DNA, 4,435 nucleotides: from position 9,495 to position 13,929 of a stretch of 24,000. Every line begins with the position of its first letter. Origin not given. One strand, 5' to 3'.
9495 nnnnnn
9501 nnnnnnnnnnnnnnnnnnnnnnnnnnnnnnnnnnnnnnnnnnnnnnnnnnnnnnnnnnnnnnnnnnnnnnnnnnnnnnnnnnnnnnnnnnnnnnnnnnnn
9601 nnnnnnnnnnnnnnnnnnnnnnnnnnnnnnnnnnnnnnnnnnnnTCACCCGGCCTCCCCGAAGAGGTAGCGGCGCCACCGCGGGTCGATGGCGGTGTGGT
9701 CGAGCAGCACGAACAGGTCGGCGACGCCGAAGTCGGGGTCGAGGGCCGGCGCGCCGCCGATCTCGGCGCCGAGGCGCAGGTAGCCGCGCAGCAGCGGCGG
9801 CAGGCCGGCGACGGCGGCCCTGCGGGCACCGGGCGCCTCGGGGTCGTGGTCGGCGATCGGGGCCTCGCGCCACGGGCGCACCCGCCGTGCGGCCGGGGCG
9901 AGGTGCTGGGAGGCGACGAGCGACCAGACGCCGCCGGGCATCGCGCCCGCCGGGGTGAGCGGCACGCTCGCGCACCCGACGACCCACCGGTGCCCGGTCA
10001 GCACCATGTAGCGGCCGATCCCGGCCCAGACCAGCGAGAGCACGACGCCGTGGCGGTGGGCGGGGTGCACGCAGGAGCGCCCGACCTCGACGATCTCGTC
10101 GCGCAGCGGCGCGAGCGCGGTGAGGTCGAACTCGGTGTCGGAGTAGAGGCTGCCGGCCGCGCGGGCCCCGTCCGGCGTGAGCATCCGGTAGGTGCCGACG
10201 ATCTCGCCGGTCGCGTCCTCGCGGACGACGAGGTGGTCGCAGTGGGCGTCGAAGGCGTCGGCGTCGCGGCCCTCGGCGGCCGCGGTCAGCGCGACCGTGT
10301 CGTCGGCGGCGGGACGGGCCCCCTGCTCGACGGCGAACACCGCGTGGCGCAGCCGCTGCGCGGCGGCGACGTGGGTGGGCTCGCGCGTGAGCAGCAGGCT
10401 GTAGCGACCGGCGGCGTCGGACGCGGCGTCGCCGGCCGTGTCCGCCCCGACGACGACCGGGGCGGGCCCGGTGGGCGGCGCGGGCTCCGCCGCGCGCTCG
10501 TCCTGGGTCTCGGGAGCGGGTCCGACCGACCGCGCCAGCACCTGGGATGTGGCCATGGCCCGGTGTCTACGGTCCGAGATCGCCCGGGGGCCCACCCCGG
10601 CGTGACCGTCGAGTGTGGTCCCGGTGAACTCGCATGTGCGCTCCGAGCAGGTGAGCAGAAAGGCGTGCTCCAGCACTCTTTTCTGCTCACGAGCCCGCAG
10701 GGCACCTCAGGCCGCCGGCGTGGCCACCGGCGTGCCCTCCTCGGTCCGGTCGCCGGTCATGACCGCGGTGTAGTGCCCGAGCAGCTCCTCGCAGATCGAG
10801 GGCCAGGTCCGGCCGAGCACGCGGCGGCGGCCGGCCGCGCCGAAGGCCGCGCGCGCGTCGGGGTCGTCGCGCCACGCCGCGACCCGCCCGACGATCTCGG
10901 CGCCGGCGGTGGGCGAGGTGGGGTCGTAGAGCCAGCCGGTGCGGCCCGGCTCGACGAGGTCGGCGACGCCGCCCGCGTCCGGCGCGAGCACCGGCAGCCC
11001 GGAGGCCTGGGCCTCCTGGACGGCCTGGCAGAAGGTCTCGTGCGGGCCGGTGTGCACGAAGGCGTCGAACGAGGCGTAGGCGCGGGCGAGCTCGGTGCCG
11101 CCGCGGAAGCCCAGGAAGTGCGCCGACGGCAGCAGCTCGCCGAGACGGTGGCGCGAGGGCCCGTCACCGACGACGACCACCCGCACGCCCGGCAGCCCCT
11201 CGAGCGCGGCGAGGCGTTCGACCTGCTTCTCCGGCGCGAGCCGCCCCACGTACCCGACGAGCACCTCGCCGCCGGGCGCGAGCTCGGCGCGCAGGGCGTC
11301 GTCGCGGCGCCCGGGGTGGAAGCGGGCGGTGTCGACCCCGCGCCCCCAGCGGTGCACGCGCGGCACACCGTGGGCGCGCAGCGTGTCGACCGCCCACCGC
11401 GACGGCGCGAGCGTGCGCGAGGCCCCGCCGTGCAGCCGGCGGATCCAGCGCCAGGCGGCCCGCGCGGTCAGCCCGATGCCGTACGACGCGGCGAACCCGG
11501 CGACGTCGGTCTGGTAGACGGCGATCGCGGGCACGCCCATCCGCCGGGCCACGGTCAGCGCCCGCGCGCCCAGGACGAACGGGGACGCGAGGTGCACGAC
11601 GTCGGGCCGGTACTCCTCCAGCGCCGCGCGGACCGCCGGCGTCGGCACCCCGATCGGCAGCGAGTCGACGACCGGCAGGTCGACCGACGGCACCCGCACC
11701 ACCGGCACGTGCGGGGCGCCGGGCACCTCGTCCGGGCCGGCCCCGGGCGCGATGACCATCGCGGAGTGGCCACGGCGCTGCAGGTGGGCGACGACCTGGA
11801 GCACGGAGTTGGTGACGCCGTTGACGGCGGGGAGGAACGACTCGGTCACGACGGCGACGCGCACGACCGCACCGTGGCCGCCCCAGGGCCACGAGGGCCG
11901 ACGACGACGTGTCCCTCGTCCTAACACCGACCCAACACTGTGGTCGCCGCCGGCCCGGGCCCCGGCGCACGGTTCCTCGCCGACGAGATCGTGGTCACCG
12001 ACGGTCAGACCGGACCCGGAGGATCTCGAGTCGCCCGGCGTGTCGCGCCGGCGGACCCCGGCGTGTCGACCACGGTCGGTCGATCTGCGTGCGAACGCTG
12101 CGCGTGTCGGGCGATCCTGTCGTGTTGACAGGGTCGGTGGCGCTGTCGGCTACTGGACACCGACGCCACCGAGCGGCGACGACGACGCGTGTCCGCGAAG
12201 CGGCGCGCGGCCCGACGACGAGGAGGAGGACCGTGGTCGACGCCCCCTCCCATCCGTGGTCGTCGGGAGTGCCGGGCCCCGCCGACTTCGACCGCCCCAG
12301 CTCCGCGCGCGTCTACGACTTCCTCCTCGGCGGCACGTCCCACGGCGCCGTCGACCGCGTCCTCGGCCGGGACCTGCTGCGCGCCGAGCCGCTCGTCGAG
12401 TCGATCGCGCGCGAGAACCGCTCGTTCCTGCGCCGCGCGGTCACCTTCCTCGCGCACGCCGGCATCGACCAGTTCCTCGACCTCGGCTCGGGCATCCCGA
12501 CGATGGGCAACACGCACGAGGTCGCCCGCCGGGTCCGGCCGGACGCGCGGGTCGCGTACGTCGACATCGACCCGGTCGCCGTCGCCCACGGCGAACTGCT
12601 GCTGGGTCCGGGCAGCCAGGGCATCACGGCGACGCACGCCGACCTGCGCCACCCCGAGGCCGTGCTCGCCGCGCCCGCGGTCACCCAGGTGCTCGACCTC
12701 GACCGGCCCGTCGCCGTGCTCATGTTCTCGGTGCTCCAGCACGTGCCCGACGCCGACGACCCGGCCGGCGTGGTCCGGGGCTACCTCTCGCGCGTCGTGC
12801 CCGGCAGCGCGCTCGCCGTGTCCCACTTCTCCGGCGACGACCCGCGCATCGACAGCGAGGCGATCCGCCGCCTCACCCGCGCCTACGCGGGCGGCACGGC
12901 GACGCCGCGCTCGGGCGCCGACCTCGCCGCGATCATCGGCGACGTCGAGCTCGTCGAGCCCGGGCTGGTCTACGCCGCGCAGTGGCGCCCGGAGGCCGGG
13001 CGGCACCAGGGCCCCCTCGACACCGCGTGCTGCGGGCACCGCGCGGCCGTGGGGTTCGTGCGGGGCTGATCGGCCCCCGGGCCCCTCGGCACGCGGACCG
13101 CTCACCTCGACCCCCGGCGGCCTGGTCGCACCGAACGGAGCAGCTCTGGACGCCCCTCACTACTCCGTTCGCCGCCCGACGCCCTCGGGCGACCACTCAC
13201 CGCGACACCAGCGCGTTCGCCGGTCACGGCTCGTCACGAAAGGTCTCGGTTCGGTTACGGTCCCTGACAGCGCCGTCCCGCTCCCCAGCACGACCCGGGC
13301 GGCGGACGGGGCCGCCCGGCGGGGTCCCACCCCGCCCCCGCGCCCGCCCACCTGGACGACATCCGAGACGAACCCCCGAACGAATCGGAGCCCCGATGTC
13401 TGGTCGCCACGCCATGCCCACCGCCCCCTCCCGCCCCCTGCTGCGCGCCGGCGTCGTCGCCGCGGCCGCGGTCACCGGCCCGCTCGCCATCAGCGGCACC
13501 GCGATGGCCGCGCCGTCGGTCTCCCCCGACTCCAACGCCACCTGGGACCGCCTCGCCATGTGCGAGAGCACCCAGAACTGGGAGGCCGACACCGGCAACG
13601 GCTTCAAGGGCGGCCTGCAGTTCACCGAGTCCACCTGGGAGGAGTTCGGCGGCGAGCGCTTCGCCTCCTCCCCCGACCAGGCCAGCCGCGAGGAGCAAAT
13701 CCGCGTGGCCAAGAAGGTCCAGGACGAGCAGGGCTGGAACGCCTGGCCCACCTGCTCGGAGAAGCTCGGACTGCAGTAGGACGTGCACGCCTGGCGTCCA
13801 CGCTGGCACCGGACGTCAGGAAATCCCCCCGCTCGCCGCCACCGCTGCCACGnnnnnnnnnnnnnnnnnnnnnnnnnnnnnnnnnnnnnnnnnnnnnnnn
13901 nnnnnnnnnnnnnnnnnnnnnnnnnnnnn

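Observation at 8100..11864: GT4 / OlsB-like / OlsA-like / small N-methyltransferase-like cluster: candidate pathway for a modified (possibly N-methylated) phosphorus-free aminolipid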

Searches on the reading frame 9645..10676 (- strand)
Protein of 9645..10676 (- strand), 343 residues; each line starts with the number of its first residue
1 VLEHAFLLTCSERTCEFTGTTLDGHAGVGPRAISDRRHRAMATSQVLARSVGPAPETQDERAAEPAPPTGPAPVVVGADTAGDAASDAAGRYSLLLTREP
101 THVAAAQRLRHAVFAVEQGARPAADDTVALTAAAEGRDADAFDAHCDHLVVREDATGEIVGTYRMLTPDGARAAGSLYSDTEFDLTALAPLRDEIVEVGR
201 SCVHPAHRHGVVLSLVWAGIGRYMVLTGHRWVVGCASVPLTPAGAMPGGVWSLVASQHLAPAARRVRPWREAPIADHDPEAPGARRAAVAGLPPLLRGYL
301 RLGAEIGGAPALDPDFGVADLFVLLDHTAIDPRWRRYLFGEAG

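Call 3: search_protein_families(library=pfam, proteins=[window:9645-10676:-], max_evalue=0.01)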
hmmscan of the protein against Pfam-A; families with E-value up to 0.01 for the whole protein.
window:9645-10676:- (343 aa): 1 family
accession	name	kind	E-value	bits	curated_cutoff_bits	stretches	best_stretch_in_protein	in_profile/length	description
PF13444.12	Acetyltransf_5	-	1.5e-32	112.7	22.4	1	109-218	1-102/102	Acetyltransferase (GNAT) domain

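Call 4: search_protein_families(library=ncbifam, proteins=[window:9645-10676:-], max_evalue=0.01)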
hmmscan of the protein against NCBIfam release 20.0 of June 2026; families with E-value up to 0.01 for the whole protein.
window:9645-10676:- (343 aa): 4 families
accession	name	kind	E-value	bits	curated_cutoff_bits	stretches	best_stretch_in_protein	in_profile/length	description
NF052554.1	OrAlActfOlsBRHOCB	equivalog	5.3e-44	150.9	350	1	90-337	6-252/256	L-ornithine N(alpha)-acyltransferase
NF052555.1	OrAlActfOlsBBRUA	equivalog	3.3e-42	144.9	320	1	93-342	24-274/278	l-ornithine N(alpha)-acyltransferase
NF052615.1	orn_lipid_OlsF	equivalog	5.5e-15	54.9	620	1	135-238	341-449/570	bifunctional ornithine lipid synthase OlsF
TIGR03694.1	exosort_acyl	subfamily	9.2e-07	28.5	111.95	1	92-174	8-83/241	PEP-CTERM/exosortase system-associated acyltransferase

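Call 39: find_homologous_proteins(query=window:9645-10556:-, max_evalue=1e-10)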
Query window:9645-10556:- (303 aa): 4043 proteins with E <= 1e-10 among 8000 candidates; the best 120 are listed.
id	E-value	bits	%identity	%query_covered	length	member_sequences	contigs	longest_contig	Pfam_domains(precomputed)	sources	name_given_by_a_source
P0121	3.5e-181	620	93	100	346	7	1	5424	PF13444.13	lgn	-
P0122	6.6e-159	546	86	100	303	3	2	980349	PF13444.13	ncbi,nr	ncbi:GNAT family N-acetyltransferase [Actinomycetospora succinea]|nr:GNAT family N-acyltransferase [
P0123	2.6e-158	544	86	100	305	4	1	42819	PF13444.13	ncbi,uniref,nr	ncbi:GNAT family N-acetyltransferase [Actinomycetospora lutea]|uniref:GNAT family N-acetyltransferas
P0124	8.2e-157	540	86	100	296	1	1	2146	PF13444.13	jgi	jgi:putative hemolysin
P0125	1.3e-156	539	84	100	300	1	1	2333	PF13444.13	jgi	-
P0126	1.8e-156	538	83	100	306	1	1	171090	PF13444.13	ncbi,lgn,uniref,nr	ncbi:GNAT family N-acetyltransferase [Actinomycetospora cinnamomea]|uniref:Putative hemolysin n=1 Ta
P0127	1.8e-155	535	81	100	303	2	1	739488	PF13444.13,PF21926.3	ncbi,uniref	ncbi:GNAT family N-acetyltransferase [Actinomycetospora rhizophila]|uniref:GNAT family N-acetyltrans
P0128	1.3e-154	532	82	99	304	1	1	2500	PF13444.13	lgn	-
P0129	4.0e-154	531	82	100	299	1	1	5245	PF13444.13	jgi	jgi:putative hemolysin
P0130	6.4e-153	527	84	99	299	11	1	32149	PF13444.13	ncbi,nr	ncbi:MAG: hypothetical protein K0S40_742 [Actinomycetospora sp.]|nr:hypothetical protein [Actinomyce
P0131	2.1e-151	522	80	100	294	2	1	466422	PF13444.13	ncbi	ncbi:GNAT family N-acetyltransferase [Actinomycetospora sp. C-140]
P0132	2.6e-151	522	81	99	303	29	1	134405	PF13444.13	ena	-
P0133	7.2e-150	517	81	100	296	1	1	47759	PF13444.13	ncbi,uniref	ncbi:GNAT family N-acetyltransferase [Actinomycetospora chlora]|uniref:GNAT family N-acetyltransfera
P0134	4.5e-147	508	78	100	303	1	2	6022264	PF13444.13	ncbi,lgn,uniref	ncbi:GNAT family N-acetyltransferase [Actinomycetospora sp. NBC_00405]|uniref:GNAT family N-acetyltr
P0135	2.4e-146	505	79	99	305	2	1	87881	PF13444.13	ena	-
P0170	1.6e-82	296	59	83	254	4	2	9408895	PF13444.13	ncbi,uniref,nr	ncbi:GNAT family N-acetyltransferase [Saccharothrix variisporea]|uniref:Putative hemolysin n=1 Tax=S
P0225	3.8e-80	288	60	84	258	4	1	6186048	PF13444.13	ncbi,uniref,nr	ncbi:GNAT family N-acetyltransferase [Pseudonocardia sp. HH130630-07]|uniref:GNAT family N-acetyltra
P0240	8.0e-80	287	58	82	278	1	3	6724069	PF13444.13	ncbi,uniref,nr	ncbi:GNAT family N-acetyltransferase [Streptomyces fradiae]|uniref:GNAT family N-acetyltransferase n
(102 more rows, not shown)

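Call 40: find_encoding_contigs(protein=P0225, flank=6000, max_places=1)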
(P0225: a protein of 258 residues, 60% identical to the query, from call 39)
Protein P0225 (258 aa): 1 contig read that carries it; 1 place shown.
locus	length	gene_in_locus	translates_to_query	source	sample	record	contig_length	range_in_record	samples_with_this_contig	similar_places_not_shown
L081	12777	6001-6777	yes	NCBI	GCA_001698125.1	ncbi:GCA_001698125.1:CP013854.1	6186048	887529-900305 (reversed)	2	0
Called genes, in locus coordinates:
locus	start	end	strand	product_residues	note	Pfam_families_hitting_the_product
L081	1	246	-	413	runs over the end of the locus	PF08323:Glyco_transf_5, PF13439:Glyco_transf_4, PF13579:Glyco_trans_4_4, PF20706:GT4-conflict, PF00534:Glycos_transf_1, PF13692:Glyco_trans_1_4, PF13524:Glyco_trans_1_2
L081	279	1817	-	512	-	PF03065:Glyco_hydro_57, PF09210:BE_C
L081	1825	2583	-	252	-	PF13489:Methyltransf_23, PF13847:Methyltransf_31, PF08241:Methyltransf_11, PF08242:Methyltransf_12, PF13649:Methyltransf_25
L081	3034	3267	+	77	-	-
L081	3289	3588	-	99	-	-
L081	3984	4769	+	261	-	PF01012:ETF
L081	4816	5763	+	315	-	PF01012:ETF, PF00766:ETF_alpha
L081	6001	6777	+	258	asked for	PF13444:Acetyltransf_5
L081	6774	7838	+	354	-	-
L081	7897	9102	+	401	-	PF00266:Aminotran_5, PF01212:Beta_elim_lyase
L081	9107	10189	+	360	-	PF03054:tRNA_Me_trans, PF20259:tRNA_Me_trans_M, PF20258:tRNA_Me_trans_C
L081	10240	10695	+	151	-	-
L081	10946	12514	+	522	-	PF00561:Abhydrolase_1, PF08386:Abhydrolase_4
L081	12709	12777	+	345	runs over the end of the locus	PF01717:Meth_synt_2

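Call 41: find_encoding_contigs(protein=P0170, flank=6000, max_places=1)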
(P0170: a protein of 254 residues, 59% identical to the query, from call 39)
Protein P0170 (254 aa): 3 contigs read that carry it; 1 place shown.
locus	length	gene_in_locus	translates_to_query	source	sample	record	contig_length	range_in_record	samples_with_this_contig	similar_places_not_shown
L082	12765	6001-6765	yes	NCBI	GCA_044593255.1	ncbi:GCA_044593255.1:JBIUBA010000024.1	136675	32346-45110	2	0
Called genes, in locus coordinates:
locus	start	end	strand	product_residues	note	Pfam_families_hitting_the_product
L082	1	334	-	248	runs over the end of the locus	PF13489:Methyltransf_23, PF13847:Methyltransf_31, PF08241:Methyltransf_11, PF08242:Methyltransf_12, PF13649:Methyltransf_25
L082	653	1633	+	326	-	-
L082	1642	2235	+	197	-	-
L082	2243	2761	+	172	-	-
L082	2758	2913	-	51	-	-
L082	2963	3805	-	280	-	PF02645:DegV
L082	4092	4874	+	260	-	PF01012:ETF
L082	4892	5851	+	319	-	PF01012:ETF, PF00766:ETF_alpha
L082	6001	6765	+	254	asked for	PF13444:Acetyltransf_5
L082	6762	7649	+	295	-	PF01553:Acyltransferase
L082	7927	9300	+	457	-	PF00083:Sugar_tr, PF06609:TRI12 (faint), PF07690:MFS_1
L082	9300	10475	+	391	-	PF00266:Aminotran_5, PF01212:Beta_elim_lyase (weak)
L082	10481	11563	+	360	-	PF03054:tRNA_Me_trans, PF20259:tRNA_Me_trans_M, PF20258:tRNA_Me_trans_C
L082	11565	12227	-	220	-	-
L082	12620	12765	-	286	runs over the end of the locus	PF00291:PALP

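Call 42: find_encoding_contigs(protein=P0240, flank=6000, max_places=1)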
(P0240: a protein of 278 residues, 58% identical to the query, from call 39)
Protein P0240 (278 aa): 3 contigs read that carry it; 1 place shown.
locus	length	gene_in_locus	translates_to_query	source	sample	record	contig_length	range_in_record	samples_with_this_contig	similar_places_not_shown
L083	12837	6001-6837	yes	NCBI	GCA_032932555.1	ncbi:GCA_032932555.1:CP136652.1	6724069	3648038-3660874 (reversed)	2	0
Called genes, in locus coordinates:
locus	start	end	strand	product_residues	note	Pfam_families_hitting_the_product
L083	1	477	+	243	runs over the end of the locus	PF01127:Sdh_cyt (weak)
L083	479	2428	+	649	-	PF00890:FAD_binding_2, PF01266:DAO (faint), PF07992:Pyr_redox_2 (faint), PF02910:Succ_DH_flav_C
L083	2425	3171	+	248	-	PF13085:Fer2_3, PF13187:Fer4_9 (faint), PF13237:Fer4_10 (faint), PF00037:Fer4 (weak), PF13183:Fer4_8, PF12838:Fer4_7, PF13534:Fer4_17 (weak)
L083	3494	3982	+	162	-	PF25109:HAD_PNKP, PF24694:LNS2_PITM1-3 (weak)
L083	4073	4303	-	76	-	PF07311:Dodecin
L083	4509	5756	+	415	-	PF01547:SBP_bac_1, PF13416:SBP_bac_8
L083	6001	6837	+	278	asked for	PF13444:Acetyltransf_5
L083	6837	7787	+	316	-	PF01553:Acyltransferase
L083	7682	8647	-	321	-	PF10017:Methyltransf_33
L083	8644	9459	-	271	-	PF13230:GATase_4, PF13522:GATase_6 (weak)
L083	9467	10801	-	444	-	PF12867:DinB_2, PF03781:FGE-sulfatase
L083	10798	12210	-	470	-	PF04107:GCS2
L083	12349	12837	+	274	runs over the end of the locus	PF10021:PARG_cat_microb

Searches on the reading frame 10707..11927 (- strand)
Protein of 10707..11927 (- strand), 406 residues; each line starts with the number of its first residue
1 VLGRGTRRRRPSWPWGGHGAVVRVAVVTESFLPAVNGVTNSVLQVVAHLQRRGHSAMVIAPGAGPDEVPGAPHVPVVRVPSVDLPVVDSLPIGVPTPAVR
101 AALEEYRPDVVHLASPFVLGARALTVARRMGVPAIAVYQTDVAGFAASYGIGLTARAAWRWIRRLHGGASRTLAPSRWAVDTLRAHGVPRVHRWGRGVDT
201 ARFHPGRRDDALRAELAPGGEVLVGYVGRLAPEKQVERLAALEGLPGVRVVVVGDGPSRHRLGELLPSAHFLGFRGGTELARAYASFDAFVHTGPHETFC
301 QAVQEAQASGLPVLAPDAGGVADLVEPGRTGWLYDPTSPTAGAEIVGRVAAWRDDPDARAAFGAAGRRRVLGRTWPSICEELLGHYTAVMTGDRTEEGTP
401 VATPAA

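Call 3: search_protein_families(library=pfam, proteins=[window:10707-11927:-], max_evalue=0.01)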
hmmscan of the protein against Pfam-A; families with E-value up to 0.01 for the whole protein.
window:10707-11927:- (406 aa): 5 families
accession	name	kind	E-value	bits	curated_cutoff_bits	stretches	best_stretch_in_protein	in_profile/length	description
PF13439.12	Glyco_transf_4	-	8.6e-26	91.4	28.5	1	35-202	1-170/170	Glycosyltransferase Family 4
PF00534.26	Glycos_transf_1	-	5.8e-22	78.5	26.4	1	213-368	7-171/172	Glycosyl transferases group 1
PF13692.12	Glyco_trans_1_4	-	5.9e-19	69.2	27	1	223-348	3-138/142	Glycosyl transferases group 1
PF13579.12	Glyco_trans_4_4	-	8.7e-19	68.8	29.7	1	36-191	1-150/158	Glycosyl transferase 4-like domain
PF13524.12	Glyco_trans_1_2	-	1.7e-10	41.5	25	1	239-372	6-131/144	Glycosyl transferase-like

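Call 4: search_protein_families(library=ncbifam, proteins=[window:10707-11927:-], max_evalue=0.01)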
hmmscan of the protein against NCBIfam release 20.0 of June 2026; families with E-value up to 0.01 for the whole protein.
window:10707-11927:- (406 aa): 23 families
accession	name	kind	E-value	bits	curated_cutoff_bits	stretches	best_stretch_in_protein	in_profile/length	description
NF053787.1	GlcN_PG_synth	equivalog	1.2e-46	159.2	480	1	24-390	3-360/361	N-acetylglucosaminyl phosphatidylglycerol synthase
TIGR03088.1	stp2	hypoth_equivalog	1.9e-20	73.3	409.05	1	189-371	160-354/374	TIGR03088 family PEP-CTERM/XrtA system glycosyltransferase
TIGR04063.1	stp3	hypoth_equivalog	1.5e-16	60.3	442.05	1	98-379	83-385/397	TIGR04063 family PEP-CTERM/XrtA system glycosyltransferase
NF041876.1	EPS_EpsE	equivalog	9.2e-15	54.8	400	1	268-371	277-377/389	exopolysaccharide biosynthesis GT4 family glycosyltransferase EpsE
NF038229.1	Glyco4_Geo_Pelo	equivalog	4.3e-14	52.3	400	1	266-377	217-323/338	GPMC system family 4 glycosyltransferase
TIGR03449.1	mycothiol_MshA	equivalog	3.6e-13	49.2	462.5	1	195-390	194-404/406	D-inositol-3-phosphate glycosyltransferase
NF049988.1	MGlcDAGSynMgs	equivalog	3.5e-12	46.4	400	1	23-140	2-119/398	alpha-monoglucosyldiacylglycerol synthase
NF047684.1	TeichurnBiosyTuaC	equivalog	9.5e-10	37.9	550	1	195-327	191-330/391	teichuronic acid biosynthesis protein TuaC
TIGR03999.1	thiol_BshA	equivalog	5.5e-08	32.1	273.7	1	226-338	204-324/375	N-acetyl-alpha-D-glucosaminyl L-malate synthase BshA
TIGR02470.1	sucr_synth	equivalog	3.3e-07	28.8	810.4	1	289-383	646-742/784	sucrose synthase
TIGR02149.1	glgA_Coryne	subfamily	1.3e-06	27.9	302.4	1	279-389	276-390/391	glycogen synthase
TIGR04047.1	MSMEG_0565_glyc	hypoth_equivalog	3e-05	23.3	259.85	1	278-386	268-371/373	MSMEG_0565 family glycosyltransferase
NF011726.0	PRK15179.1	equivalog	3.3e-05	22.4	733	1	243-335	544-640/694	Vi polysaccharide biosynthesis protein TviE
TIGR02472.1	sucr_P_syn_N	equivalog_domain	0.00011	21.2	576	1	289-348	343-402/439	sucrose-phosphate synthase, putative, glycosyltransferase domain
NF038298.1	EPS_HpsO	equivalog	0.00011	21.1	575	0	195-260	175-243/388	hormogonium polysaccharide biosynthesis glycosyltransferase HpsO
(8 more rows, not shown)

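Call 57: search_solved_structures(query=window:10707-11864:-, max_evalue=1e-10)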
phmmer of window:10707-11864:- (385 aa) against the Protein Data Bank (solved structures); distinct sequences matched with E-value up to 1e-10: 1.
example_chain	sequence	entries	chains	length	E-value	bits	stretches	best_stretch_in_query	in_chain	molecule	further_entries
6tvp_A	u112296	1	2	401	8.5e-11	44.9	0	140-368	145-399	Alpha-maltose-1-phosphate synthase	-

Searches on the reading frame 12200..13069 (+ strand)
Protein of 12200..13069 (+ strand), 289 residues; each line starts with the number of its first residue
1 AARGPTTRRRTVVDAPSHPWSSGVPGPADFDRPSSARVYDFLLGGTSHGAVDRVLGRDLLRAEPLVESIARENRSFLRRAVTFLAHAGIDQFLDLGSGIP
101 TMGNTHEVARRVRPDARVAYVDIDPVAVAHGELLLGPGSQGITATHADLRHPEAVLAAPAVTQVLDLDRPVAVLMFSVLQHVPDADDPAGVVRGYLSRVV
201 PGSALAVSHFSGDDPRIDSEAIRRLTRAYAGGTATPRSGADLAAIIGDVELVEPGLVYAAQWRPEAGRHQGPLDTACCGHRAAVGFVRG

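Call 44: search_protein_families(library=pfam, proteins=[window:12200-13069:+], max_evalue=0.001)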
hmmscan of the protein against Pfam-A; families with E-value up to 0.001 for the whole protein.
window:12200-13069:+ (289 aa): 1 family
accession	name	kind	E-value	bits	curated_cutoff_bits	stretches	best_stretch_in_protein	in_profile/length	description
PF04672.18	Methyltransf_19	-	7e-79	265.5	26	1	29-276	9-257/268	S-adenosyl methyltransferase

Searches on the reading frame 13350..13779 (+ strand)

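Call 44: search_protein_families(library=pfam, proteins=[window:13350-13779:+], max_evalue=0.001)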
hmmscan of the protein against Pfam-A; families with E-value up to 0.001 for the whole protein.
window:13350-13779:+ (143 aa): 0 families

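Call 88: search_protein_families(library=pfam, proteins=[window:13351-13779:+], max_evalue=0.001)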
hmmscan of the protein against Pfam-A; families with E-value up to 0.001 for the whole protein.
window:13351-13779:+ (142 aa): 1 family
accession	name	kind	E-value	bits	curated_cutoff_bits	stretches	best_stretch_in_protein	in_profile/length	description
PF06737.19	Transglycosylas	-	4.5e-34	117.4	27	1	62-135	4-77/77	Transglycosylase-like domain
